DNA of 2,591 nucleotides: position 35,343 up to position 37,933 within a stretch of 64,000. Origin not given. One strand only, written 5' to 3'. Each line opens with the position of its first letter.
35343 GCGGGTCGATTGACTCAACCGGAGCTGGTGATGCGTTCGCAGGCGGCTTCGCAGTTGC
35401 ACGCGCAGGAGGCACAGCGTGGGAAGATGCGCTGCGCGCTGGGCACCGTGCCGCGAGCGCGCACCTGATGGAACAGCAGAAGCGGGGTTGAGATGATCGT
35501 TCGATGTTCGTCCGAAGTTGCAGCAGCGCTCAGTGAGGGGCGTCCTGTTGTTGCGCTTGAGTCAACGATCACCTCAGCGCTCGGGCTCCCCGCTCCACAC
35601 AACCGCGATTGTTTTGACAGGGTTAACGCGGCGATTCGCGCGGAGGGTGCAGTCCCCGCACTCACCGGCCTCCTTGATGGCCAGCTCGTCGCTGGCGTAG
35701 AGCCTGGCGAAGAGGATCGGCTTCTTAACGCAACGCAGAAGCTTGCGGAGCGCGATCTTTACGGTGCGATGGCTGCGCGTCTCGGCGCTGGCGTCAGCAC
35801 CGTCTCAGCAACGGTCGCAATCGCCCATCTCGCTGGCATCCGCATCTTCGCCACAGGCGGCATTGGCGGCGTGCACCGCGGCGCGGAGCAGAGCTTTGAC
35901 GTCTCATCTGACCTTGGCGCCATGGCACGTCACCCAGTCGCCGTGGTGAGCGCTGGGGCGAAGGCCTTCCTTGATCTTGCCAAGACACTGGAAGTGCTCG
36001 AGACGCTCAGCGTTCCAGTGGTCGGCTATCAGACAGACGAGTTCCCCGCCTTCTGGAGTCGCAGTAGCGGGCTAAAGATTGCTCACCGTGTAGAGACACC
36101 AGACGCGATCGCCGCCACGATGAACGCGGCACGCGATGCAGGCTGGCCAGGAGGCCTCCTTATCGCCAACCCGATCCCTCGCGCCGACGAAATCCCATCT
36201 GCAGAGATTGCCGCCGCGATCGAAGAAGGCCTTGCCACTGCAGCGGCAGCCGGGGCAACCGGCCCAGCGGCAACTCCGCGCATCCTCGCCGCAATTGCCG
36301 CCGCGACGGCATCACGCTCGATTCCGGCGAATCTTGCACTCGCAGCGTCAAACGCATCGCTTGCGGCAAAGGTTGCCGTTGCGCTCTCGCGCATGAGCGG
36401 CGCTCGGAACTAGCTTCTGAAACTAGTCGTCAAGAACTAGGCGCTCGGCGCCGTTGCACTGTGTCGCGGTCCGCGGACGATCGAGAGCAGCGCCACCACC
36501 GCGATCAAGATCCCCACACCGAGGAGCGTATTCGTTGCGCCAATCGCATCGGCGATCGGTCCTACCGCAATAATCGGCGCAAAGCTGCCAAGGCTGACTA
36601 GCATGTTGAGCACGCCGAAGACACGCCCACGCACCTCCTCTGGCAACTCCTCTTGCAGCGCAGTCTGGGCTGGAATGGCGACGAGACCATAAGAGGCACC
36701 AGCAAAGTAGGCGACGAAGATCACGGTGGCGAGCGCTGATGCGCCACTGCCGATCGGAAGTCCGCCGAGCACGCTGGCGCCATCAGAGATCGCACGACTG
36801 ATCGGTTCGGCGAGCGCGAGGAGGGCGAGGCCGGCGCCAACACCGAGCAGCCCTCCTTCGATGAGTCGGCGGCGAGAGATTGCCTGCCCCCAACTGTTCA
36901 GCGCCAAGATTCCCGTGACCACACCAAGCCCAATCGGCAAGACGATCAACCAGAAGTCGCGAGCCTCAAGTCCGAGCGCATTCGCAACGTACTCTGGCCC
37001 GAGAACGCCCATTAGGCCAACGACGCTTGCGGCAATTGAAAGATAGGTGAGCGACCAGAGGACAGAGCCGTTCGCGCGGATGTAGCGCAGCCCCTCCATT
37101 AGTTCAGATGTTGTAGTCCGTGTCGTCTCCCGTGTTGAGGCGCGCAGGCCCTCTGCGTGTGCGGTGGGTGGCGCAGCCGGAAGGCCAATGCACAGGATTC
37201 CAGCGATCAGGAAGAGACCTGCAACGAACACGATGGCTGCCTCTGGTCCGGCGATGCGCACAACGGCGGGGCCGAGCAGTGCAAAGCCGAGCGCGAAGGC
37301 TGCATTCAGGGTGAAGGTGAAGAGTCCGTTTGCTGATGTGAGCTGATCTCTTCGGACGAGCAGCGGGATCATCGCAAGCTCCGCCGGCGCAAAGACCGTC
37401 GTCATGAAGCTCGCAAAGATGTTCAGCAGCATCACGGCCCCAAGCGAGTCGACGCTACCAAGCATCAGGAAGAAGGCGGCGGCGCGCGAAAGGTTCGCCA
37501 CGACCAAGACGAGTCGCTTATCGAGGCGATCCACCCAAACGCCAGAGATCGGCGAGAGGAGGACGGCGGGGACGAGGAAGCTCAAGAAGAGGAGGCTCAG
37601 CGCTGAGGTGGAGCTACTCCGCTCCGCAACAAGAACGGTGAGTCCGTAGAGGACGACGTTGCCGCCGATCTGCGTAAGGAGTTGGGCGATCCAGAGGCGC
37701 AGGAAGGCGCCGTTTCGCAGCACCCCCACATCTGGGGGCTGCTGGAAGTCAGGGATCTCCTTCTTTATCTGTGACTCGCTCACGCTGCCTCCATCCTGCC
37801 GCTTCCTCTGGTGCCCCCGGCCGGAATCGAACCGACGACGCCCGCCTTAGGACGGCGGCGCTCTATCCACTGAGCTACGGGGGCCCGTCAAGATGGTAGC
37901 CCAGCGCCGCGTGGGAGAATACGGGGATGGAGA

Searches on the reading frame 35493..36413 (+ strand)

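Call 43: search_protein_families(library=pfam, proteins=[window:35493-36413:+], max_evalue=0.00001)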
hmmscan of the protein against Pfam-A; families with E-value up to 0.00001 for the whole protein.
window:35493-36413:+ (306 aa): 1 family
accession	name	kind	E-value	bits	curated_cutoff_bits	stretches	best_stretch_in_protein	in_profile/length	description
PF04227.17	Indigoidine_A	-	8.4e-98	327.7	25.2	1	8-297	1-291/291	Indigoidine synthase A like protein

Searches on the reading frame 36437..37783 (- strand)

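Call 43: search_protein_families(library=pfam, proteins=[window:36437-37783:-], max_evalue=0.00001)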
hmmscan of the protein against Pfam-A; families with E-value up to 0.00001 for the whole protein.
window:36437-37783:- (448 aa): 2 families
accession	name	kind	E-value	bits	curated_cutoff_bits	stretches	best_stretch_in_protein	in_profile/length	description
PF07690.21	MFS_1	-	7.9e-32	111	33.4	1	30-401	1-344/347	Major Facilitator Superfamily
PF05977.19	MFS_3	-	1.5e-16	60.4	27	1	22-435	7-391/524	Transmembrane secretion effector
